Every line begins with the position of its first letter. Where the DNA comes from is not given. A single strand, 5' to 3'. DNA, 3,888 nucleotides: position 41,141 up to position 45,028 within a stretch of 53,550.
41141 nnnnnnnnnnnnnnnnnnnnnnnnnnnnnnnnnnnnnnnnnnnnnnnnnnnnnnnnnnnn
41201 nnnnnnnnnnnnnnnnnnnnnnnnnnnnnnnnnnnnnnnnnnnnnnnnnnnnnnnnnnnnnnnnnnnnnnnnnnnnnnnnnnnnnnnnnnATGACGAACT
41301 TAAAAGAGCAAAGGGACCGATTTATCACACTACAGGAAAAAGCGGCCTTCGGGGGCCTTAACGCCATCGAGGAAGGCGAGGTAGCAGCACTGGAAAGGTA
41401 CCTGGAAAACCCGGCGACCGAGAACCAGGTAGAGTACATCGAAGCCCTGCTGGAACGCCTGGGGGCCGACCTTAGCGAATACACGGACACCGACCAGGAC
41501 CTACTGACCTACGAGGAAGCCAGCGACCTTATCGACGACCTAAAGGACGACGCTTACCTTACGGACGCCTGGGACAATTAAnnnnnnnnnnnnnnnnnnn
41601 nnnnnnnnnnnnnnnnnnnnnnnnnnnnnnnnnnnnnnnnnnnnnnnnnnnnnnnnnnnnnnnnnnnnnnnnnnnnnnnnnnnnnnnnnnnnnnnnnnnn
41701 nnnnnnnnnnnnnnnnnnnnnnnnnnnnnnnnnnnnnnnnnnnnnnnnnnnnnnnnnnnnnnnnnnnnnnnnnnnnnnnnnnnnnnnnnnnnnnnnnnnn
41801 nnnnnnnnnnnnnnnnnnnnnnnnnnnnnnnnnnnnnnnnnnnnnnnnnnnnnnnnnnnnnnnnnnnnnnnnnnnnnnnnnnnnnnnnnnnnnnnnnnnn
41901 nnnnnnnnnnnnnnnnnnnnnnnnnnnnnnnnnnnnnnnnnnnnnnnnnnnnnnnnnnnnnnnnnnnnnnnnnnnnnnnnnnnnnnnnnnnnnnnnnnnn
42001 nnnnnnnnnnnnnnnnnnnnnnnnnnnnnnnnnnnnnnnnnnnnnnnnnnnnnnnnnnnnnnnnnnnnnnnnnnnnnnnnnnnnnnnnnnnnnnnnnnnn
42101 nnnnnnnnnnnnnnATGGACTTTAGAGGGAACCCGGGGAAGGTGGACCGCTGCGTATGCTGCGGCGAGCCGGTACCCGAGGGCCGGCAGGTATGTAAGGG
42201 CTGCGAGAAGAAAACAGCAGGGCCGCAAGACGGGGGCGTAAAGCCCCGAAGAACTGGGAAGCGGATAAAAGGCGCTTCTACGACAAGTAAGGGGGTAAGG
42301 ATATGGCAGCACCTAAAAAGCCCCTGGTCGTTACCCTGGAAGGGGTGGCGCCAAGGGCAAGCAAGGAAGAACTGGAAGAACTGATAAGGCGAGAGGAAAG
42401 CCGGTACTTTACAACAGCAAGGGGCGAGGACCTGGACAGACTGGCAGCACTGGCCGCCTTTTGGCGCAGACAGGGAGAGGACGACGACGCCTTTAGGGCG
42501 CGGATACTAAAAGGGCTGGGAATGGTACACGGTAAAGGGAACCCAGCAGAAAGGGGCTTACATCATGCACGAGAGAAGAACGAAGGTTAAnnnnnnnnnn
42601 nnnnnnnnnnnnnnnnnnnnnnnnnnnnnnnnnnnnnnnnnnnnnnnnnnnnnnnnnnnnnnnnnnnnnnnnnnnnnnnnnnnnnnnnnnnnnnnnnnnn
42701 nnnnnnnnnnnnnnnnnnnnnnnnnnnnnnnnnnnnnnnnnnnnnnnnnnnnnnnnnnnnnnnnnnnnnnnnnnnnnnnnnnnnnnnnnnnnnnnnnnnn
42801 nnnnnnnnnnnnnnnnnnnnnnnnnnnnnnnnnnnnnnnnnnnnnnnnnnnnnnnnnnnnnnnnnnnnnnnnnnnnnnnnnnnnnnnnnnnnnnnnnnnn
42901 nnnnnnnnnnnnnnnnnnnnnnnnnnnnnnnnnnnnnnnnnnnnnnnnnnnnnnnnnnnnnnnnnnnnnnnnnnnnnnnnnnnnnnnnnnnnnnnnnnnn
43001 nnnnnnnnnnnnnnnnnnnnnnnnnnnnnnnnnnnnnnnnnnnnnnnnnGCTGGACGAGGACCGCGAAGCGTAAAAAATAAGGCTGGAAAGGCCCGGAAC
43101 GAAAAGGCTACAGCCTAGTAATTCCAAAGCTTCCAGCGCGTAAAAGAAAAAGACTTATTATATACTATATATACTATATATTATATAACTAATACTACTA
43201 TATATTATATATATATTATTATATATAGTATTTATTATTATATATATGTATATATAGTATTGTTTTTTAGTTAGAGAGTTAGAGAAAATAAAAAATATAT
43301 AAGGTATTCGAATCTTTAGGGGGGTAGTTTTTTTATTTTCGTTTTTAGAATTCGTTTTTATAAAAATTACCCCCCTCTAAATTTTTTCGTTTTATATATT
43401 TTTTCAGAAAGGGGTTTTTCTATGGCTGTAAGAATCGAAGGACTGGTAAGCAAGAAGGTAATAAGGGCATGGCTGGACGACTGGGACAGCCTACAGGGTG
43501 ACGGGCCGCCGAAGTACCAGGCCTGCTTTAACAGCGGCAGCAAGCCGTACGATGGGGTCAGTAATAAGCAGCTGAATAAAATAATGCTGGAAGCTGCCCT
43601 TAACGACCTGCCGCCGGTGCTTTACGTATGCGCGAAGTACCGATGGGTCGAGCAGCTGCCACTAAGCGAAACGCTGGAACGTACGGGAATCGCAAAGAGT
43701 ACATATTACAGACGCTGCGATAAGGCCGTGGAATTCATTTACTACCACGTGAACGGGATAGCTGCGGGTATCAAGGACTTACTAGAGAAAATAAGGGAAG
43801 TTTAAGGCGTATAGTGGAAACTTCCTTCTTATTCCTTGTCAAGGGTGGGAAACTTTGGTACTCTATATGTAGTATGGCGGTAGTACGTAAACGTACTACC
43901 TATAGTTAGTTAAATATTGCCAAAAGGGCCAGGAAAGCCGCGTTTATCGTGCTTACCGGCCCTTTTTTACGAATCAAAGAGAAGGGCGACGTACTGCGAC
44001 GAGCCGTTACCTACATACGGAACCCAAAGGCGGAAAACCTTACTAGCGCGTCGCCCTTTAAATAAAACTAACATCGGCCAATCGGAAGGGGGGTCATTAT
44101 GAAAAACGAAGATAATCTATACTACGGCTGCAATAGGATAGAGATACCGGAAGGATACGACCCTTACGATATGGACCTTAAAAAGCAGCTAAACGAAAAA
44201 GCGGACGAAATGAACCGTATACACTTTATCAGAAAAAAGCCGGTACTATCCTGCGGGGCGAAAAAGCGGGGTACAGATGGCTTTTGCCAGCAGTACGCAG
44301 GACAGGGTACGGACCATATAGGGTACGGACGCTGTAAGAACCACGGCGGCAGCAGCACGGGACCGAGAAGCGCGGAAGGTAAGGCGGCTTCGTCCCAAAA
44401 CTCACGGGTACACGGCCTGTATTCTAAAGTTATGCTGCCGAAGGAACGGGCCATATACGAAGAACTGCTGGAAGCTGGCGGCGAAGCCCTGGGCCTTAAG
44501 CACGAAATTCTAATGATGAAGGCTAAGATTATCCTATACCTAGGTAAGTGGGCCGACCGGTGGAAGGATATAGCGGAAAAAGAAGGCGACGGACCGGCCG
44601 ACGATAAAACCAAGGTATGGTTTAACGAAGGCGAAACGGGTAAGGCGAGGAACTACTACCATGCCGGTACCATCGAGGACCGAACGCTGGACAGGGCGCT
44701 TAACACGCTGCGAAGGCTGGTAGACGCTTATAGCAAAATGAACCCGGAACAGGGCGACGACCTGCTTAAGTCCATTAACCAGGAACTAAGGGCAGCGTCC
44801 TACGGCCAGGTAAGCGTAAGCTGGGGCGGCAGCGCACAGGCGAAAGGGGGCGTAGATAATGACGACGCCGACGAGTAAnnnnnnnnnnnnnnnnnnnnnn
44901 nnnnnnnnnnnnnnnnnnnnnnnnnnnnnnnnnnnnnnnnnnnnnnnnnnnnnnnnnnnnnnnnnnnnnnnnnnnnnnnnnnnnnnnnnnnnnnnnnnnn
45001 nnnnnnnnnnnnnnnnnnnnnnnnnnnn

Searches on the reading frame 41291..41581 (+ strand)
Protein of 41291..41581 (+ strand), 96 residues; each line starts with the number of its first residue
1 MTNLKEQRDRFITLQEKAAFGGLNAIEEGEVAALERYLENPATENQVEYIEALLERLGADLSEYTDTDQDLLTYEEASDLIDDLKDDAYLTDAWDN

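Call 71: search_protein_families(library=pfam, proteins=[window:41291-41581:+], max_evalue=0.01)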
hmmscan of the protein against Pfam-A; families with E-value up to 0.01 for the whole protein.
window:41291-41581:+ (96 aa): 1 family
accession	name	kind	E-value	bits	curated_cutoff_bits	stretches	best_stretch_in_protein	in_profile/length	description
PF11272.13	DUF3072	-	0.00074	19.7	27.5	1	39-87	12-53/56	Protein of unknown function (DUF3072)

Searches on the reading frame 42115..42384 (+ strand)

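Call 71: search_protein_families(library=pfam, proteins=[window:42115-42384:+], max_evalue=0.01)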
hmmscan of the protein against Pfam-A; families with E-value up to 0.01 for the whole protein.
window:42115-42384:+ (89 aa): 1 family
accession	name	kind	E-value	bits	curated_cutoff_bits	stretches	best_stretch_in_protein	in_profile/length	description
PF18912.6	DZR_2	-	0.00092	19.4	27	1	12-34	9-31/56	Double zinc ribbon domain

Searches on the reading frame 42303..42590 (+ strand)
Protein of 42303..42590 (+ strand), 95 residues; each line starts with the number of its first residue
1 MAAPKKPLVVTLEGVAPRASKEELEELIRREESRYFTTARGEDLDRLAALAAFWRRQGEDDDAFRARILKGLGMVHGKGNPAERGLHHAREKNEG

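Call 12: search_protein_families(library=phrogs, proteins=[window:42303-42590:+])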
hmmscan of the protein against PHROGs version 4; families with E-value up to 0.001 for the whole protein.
window:42303-42590:+ (95 aa): 1 family
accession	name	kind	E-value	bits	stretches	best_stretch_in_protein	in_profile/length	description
phrog_1160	-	tail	5e-05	23.2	1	22-70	48-98/528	baseplate protein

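Call 13: search_protein_families(library=pfam, proteins=[window:42303-42590:+], max_evalue=0.01)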
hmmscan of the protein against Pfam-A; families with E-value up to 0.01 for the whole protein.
window:42303-42590:+ (95 aa): 0 families

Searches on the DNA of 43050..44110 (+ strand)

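Call 98: search_rna_families(source=window, start=43050, end=44110, threshold=evalue, max_evalue=1)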
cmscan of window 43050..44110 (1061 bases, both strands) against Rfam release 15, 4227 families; matches with E-value up to 1: 1.
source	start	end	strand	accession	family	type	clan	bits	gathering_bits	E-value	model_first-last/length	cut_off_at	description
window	43316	43376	-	RF03904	MIR7991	Gene; miRNA;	-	20.8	58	0.2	1-47/47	no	MIR7991 microRNA precursor family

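Call 99: search_dna_similar(query=window:43120-43425:+, collection=plasmids, mode=distant, max_evalue=0.01)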
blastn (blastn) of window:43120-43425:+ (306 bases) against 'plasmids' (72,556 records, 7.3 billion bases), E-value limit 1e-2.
No match.

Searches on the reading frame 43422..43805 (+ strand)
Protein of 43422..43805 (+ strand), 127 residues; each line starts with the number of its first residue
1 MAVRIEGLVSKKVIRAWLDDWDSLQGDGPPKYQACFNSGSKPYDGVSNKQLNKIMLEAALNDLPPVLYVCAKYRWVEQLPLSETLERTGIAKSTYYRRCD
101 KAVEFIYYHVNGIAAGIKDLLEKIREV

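Call 12: search_protein_families(library=phrogs, proteins=[window:43422-43805:+])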
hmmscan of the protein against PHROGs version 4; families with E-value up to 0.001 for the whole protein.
window:43422-43805:+ (127 aa): 2 families
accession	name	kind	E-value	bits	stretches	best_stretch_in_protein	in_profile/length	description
phrog_23784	-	unknown function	6.6e-22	78.7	1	3-126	2-125/126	-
phrog_36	-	transcription regulation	2.9e-05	24.8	1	53-120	130-197/220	transcriptional regulator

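Call 13: search_protein_families(library=pfam, proteins=[window:43422-43805:+], max_evalue=0.01)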
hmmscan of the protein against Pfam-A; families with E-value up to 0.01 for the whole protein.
window:43422-43805:+ (127 aa): 0 families

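Call 34: search_solved_structures(query=window:43422-43805:+, max_evalue=10)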
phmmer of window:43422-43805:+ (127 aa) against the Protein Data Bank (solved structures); distinct sequences matched with E-value up to 10: 3.
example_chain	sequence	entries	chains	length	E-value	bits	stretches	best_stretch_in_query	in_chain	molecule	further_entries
9p9u_A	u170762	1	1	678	0.061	16.8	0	37-68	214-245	Epidermal growth factor receptor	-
3up8_A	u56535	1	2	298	1.3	12.5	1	36-100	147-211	Putative 2,5-diketo-D-gluconic acid reductase B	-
1y7w_A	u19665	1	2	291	1.6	12.2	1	20-49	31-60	Halotolerant alpha-type carbonic anhydrase (dCA II)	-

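Call 36: find_homologous_proteins(query=window:43422-43805:+)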
Query window:43422-43805:+ (127 aa): 18 proteins with E <= 0.001 among 32 candidates.
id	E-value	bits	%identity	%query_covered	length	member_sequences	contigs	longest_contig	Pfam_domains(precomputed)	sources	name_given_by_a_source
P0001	2.0e-80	285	100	100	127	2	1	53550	-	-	-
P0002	3.3e-52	194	67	99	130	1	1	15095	-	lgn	-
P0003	4.6e-51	190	71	99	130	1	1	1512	-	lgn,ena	-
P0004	6.9e-50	186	69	97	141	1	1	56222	-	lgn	-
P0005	2.8e-49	184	68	100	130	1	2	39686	-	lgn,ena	-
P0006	9.8e-49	183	63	99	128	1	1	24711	-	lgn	-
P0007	1.4e-48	182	63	98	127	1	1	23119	-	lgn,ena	-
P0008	3.1e-48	181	62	97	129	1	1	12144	-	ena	-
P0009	2.1e-47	178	69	98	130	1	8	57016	-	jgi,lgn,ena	-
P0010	4.1e-47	177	64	97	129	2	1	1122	-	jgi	-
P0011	8.5e-47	176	68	98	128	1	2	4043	-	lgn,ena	-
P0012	9.2e-47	176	66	97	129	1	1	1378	-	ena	-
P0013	1.1e-46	176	63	98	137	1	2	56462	-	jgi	jgi:hypothetical protein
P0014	8.6e-36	141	54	97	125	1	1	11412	-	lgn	-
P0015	1.0e-35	141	57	97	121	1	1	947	-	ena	-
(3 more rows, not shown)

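Call 39: find_related_loci(query=A3, collection=viral_contigs, flank=10000)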
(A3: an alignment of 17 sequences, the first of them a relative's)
Query A3 (127 aa) in viral_contigs; peptide patterns used: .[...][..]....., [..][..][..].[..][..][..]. (x = any residue, [..] = any of these).
120 stretches matched a pattern; 6 encode a relative of the query (tblastn E <= 1e-3); 6 distinct loci.
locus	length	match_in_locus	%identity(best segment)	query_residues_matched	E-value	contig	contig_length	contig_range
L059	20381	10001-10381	98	1-127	4e-84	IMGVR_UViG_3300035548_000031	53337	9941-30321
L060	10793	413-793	98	1-127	4e-84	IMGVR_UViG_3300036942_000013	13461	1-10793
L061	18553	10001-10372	69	1-124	2e-53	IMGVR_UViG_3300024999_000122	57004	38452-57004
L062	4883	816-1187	43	8-126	2e-27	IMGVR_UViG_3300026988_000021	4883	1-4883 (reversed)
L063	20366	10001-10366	35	7-125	6e-25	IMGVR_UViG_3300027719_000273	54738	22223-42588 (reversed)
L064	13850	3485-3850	35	7-125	6e-25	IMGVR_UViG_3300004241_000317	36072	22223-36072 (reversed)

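Call 72: search_dna_similar(query=window:43422-43805:+, collection=phages, mode=protein, max_evalue=0.001, max_rows=60)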
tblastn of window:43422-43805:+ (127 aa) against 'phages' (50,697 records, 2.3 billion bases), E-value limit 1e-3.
Records with a match: 4; places in all: 4; records where one place covers at least 80% of the query: 4.
Best place of each record, by identity: <60% 4.
By first word of the organism name: Bacillus 4.
By host as written in the record: Bacillus bogoriensis 2; Bacillus cereus 2.
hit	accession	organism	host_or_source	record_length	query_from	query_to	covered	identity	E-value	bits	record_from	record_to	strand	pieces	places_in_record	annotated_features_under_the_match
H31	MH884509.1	Bacillus phage vB_BboS-125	Bacillus bogoriensis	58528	2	124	97%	41.1%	1e-23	100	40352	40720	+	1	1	hypothetical protein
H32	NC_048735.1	Bacillus phage vB_BboS-125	Bacillus bogoriensis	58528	2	124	97%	41.1%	1e-23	100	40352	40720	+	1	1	hypothetical protein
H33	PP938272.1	Bacillus phage PHBA67-T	Bacillus cereus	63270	3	124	96%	40.6%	4e-21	93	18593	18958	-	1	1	hypothetical protein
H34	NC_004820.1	Bacillus phage phBC6A51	Bacillus cereus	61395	3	126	98%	36.8%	3e-18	84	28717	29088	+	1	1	hypothetical protein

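Call 88: search_protein_families(library=ncbifam, proteins=[window:43422-43805:+], max_evalue=0.01)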
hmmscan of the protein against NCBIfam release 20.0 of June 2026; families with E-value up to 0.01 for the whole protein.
window:43422-43805:+ (127 aa): 1 family
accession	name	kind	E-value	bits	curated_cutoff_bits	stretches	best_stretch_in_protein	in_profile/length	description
TIGR02937.1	sigma70-ECF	superfamily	0.0026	17.4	42.9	1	42-106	98-161/165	sigma-70 family RNA polymerase sigma factor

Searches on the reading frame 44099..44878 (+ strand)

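Call 12: search_protein_families(library=phrogs, proteins=[window:44099-44878:+])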
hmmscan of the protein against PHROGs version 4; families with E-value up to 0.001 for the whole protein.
window:44099-44878:+ (259 aa): 3 families
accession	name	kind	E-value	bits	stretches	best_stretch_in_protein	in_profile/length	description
phrog_9231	-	head and packaging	3.1e-07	31.4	1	57-110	34-87/240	terminase small subunit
phrog_6177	-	unknown function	7.5e-07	29.9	1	40-136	52-148/224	-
phrog_19659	-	unknown function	0.00065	20.1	1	51-144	83-175/390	-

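Call 13: search_protein_families(library=pfam, proteins=[window:44099-44878:+], max_evalue=0.01)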
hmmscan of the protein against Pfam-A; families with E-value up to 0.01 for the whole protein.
window:44099-44878:+ (259 aa): 0 families
